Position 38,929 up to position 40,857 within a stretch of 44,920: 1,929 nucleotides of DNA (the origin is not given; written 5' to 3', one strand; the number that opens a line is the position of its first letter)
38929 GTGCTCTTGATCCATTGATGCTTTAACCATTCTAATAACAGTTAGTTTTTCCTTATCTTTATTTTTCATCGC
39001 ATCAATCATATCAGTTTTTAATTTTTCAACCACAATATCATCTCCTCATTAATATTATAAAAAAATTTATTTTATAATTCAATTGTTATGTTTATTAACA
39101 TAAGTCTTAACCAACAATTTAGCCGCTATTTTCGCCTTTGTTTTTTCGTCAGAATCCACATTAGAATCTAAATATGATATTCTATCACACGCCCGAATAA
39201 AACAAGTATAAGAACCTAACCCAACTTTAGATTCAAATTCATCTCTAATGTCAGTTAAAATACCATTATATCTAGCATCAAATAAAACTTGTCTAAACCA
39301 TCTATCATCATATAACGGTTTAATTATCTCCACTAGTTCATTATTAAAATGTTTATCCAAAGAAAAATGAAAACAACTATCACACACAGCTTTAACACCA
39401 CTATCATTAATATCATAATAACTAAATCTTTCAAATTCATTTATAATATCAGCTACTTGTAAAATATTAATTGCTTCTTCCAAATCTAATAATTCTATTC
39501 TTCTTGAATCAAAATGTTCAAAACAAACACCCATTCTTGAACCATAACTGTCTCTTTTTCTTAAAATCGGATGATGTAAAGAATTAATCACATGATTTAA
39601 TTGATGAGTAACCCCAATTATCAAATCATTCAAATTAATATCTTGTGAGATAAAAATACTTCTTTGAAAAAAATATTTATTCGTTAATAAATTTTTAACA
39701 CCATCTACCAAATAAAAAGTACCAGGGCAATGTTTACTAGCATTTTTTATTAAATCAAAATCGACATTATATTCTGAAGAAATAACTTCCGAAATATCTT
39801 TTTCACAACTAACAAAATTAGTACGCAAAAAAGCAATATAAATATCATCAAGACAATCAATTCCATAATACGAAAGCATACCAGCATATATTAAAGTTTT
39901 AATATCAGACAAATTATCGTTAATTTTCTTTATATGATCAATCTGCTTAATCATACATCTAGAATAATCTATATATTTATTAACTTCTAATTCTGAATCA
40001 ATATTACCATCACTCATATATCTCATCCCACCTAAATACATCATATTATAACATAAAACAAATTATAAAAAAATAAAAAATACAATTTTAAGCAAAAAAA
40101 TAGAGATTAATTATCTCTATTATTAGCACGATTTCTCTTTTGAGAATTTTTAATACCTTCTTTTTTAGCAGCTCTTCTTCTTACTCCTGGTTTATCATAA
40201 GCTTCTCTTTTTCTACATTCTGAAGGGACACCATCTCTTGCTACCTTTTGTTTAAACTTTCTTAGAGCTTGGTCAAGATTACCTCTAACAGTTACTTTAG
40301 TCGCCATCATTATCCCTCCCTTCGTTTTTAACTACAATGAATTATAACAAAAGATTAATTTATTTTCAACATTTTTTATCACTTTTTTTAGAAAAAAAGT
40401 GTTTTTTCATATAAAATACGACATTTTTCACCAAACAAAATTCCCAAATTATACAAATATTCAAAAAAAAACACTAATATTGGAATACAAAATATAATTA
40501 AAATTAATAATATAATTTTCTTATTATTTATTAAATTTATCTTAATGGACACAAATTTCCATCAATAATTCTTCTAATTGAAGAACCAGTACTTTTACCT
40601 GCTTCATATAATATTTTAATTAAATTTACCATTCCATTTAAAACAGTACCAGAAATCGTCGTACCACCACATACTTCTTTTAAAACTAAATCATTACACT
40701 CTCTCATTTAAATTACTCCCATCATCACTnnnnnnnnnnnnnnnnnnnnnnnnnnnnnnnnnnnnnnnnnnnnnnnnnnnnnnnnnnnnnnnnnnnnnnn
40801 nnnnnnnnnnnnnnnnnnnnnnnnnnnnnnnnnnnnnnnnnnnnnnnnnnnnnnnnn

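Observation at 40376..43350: Hidden double-glycine two-peptide bacteriocin module wedged against the rpsU promoter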

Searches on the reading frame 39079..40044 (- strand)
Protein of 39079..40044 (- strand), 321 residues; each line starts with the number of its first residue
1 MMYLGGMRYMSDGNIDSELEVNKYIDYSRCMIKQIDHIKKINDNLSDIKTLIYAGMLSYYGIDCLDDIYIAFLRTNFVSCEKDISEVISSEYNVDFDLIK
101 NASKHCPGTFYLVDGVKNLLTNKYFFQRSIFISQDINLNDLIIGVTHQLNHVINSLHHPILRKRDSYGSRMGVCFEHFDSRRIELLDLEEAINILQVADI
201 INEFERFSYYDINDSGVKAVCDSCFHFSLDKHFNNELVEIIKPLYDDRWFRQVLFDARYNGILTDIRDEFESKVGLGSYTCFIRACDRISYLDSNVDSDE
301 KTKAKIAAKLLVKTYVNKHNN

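Call 6: search_protein_families(library=pfam, max_evalue=1, proteins=[window:39079-40044:-])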
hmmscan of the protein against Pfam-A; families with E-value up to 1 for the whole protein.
window:39079-40044:- (321 aa): 3 families
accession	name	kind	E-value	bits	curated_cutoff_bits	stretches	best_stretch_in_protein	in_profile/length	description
PF17934.6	TetR_C_26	-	0.017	15.9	25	0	35-72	5-42/109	Tetracyclin repressor-like, C-terminal domain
PF09404.15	C12orf66_like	-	0.027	13.6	22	1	123-166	137-180/439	KICSTOR complex C12orf66 like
PF08700.17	VPS51_Exo84_N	-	0.07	13.7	24.2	0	278-298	49-69/87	Vps51/EXO84/COG1 N-terminal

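Call 7: search_protein_families(library=ncbifam, max_evalue=1, proteins=[window:39079-40044:-])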
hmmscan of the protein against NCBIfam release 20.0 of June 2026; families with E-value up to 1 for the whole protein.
window:39079-40044:- (321 aa): 0 families

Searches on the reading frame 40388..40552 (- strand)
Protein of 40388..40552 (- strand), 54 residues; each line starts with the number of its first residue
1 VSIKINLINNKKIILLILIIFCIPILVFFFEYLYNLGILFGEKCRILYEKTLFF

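Call 6: search_protein_families(library=pfam, max_evalue=1, proteins=[window:40388-40552:-])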
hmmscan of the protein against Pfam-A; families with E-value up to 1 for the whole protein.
window:40388-40552:- (54 aa): 1 family
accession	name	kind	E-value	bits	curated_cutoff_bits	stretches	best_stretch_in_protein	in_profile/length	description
PF11337.13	DUF3139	-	0.23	12.5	27.3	1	12-35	5-27/83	Protein of unknown function (DUF3139)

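Call 7: search_protein_families(library=ncbifam, max_evalue=1, proteins=[window:40388-40552:-])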
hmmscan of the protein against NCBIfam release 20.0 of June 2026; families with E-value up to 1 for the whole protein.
window:40388-40552:- (54 aa): 0 families

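Call 53: search_protein_families(library=pfam, alignment_id=A6, max_evalue=1)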
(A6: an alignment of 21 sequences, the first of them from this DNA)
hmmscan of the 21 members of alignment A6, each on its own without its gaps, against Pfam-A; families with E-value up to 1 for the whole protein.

A. member 1, seq(54 aa): 1 family
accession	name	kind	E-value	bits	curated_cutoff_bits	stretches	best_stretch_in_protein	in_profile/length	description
PF11337.13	DUF3139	-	0.23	12.5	27.3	1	12-35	5-27/83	Protein of unknown function (DUF3139)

B. families by the number of members that match (of 21 scanned): 11 families
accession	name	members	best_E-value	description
PF13150.11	TraL_transposon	2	0.029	Conjugative transposon protein TraL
PF06143.16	Baculo_11_kDa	2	0.11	Baculovirus 11 kDa family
PF11337.13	DUF3139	2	0.23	Protein of unknown function (DUF3139)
PF10110.14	GPDPase_memb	1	0.011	Membrane domain of glycerophosphoryl diester phosphodiesterase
PF17329.7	DUF5367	1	0.02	Family of unknown function (DUF5367)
PF01578.25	Cytochrom_C_asm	1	0.094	Cytochrome C assembly protein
PF16165.10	Ferlin_C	1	0.18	Ferlin C-terminus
PF18557.6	NepR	1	0.25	Anti-sigma factor NepR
PF02157.21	Man-6-P_recep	1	0.36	Mannose-6-phosphate receptor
PF13800.11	Sigma_reg_N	1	0.52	Sigma factor regulator N-terminal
PF15050.11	SCIMP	1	0.91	SCIMP protein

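Call 54: search_protein_families(library=ncbifam, alignment_id=A6, max_evalue=1)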
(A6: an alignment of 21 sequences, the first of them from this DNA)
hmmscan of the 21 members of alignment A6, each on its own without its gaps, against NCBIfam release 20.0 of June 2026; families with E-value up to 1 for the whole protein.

A. member 1, seq(54 aa): 0 families

B. families by the number of members that match (of 21 scanned): 4 families
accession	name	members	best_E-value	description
NF010117.0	PRK13591.1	1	0.0072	prenyltransferase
NF041798.1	Ced_CedA2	1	0.03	Ced DNA import system-associated protein CedA2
TIGR04346.1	DotA_TraY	1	0.84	DotA/TraY family protein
NF047685.1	TeichurnBiosyTuaF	1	0.85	teichuronic acid biosynthesis protein TuaF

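Call 62: search_protein_representatives(protein=window:40388-40552:-)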
Query: 54 residues. Proteins with E-value up to 0.001 (for the whole library): 2; up to 1e-10: 0; up to 1e-30: 0. The best 2 are listed.
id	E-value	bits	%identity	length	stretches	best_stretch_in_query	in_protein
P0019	2.9e-06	42.9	49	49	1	7-53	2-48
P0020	5.0e-04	36.0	50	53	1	1-53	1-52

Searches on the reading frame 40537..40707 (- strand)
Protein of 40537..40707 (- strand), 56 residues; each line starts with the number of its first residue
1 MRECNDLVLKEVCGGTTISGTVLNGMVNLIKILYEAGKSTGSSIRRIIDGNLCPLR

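Call 6: search_protein_families(library=pfam, max_evalue=1, proteins=[window:40537-40707:-])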
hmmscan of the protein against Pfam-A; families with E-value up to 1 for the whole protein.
window:40537-40707:- (56 aa): 1 family
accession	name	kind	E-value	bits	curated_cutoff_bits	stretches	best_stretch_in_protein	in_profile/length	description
PF07973.19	tRNA_SAD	-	0.029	14.8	24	1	10-47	11-43/44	Threonyl and Alanyl tRNA synthetase second additional domain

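Call 7: search_protein_families(library=ncbifam, max_evalue=1, proteins=[window:40537-40707:-])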
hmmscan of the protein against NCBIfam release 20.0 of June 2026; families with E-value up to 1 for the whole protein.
window:40537-40707:- (56 aa): 0 families

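Call 15: find_homologous_proteins(query=window:40537-40707:-, max_evalue=10)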
Query window:40537-40707:- (56 aa): 5 proteins with E <= 10 among 5 candidates.
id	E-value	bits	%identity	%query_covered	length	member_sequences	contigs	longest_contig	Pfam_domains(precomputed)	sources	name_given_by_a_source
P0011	5.9e-29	116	100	100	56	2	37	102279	-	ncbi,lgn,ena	-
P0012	1.1e-20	90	75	100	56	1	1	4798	-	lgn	-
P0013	1.0e-17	80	77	86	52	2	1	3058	-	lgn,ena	-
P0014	3.0e-15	73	77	84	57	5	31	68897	-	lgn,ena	-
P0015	4.2e-14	69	75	84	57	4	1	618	-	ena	-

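Call 19: find_encoding_contigs(protein=P0014, flank=7000, max_places=3)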
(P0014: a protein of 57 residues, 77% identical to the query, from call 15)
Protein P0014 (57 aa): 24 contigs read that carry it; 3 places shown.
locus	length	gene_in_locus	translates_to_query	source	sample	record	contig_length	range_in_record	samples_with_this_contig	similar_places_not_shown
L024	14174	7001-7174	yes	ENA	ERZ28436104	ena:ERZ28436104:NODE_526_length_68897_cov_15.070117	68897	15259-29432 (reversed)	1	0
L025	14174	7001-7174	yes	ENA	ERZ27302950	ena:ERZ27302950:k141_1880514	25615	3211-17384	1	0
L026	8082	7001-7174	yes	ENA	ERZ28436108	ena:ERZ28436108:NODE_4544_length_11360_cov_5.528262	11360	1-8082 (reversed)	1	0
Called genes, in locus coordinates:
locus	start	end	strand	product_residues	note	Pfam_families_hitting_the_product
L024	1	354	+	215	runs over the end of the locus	PF18936:DUF5684, PF13240:Zn_Ribbon_1 (weak), PF13248:Zn_ribbon_3 (weak)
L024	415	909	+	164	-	PF12685:SpoIIIAH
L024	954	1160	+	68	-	PF00196:GerE, PF04545:Sigma70_r4 (weak), PF08281:Sigma70_r4_2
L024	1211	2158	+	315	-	PF10646:Germane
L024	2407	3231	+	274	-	PF01145:Band_7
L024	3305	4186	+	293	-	PF01841:Transglut_core, PF04473:DUF553 (weak)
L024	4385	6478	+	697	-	PF03412:Peptidase_C39, PF00664:ABC_membrane, PF00005:ABC_tran, PF13555:AAA_29 (faint)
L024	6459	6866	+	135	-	-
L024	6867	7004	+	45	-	-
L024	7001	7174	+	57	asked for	-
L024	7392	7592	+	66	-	PF01165:Ribosomal_S21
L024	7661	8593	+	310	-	-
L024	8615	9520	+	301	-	-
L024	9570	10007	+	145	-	PF09424:YqeY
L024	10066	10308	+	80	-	-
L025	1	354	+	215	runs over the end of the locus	PF18936:DUF5684, PF13240:Zn_Ribbon_1 (weak), PF13248:Zn_ribbon_3 (weak)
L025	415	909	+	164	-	PF12685:SpoIIIAH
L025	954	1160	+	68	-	PF00196:GerE, PF04545:Sigma70_r4 (weak), PF08281:Sigma70_r4_2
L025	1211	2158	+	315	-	PF10646:Germane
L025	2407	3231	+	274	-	PF01145:Band_7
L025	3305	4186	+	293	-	PF01841:Transglut_core, PF04473:DUF553 (weak)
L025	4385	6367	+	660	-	PF03412:Peptidase_C39, PF00664:ABC_membrane, PF13555:AAA_29 (faint), PF00005:ABC_tran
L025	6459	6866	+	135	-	-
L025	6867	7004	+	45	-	-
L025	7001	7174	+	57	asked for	-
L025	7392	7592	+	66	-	PF01165:Ribosomal_S21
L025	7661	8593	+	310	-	-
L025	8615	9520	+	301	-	-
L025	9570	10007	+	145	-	PF09424:YqeY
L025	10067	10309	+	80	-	-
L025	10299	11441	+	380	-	PF06898:YqfD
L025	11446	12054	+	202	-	PF04892:VanZ-LLP1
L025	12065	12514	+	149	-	PF02130:YbeY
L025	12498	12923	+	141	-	PF01219:DAGK_prokar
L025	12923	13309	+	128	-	PF00383:dCMP_cyt_deam_1, PF08211:dCMP_cyt_deam_2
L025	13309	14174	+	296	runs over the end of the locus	PF00009:GTP_EFTU, PF00071:Ras (faint), PF00350:Dynamin_N (faint), PF01926:MMR_HSR1, PF02421:FeoB_N, PF03193:RsgA_GTPase (faint), PF04548:AIG1, PF07650:KH_2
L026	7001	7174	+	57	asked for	-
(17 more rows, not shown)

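Call 43: search_protein_families(library=ncbifam, alignment_id=A5, max_evalue=1)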
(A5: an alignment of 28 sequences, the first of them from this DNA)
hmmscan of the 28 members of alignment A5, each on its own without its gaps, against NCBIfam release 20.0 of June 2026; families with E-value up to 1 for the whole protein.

A. member 1, seq(56 aa): 0 families

B. families by the number of members that match (of 28 scanned): 10 families
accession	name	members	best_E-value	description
NF038034.1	lactGbeta_entB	5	2e-05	lactococcin G-beta/enterocin 1071B family bacteriocin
TIGR01847.1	bacteriocin_sig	4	0.00044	bacteriocin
NF000539.0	plantaricin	3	0.0073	plantaricin C family lantibiotic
NF033383.2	induct_EntF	3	0.068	EntF family bacteriocin induction factor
NF033772.1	pheromone_VP1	2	0.0016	peptide pheromone VP1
NF038035.1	lactGalph_entA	2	0.0068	lactococcin G-alpha/enterocin 1071A family bacteriocin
NF033214.1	ComC_Streptocco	1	0.0078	competence-stimulating peptide ComC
TIGR03949.1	bact_IIb_cerein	1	0.027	class IIb bacteriocin, lactobin A/cerein 7B family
NF005517.0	PRK07139.1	1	0.033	amidase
NF003476.0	PRK05114.1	1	0.2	YoaH family protein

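Call 94: search_dna_similar(query=window:40537-40707:-, collection=plasmids, mode=protein, max_evalue=0.01, max_rows=5)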
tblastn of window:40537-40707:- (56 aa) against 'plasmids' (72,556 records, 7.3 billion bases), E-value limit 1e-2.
No match.

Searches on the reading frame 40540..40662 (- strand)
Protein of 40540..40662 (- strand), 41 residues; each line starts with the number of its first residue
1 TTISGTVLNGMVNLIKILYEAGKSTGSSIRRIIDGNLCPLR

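Call 63: search_protein_families(library=ncbifam, max_evalue=10, proteins=[window:40540-40662:-])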
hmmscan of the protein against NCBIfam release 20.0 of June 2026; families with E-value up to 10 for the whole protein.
seq(41 aa): 0 families

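Call 64: search_protein_families(library=pfam, max_evalue=10, proteins=[window:40540-40662:-])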
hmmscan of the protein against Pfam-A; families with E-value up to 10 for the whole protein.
seq(41 aa): 0 families
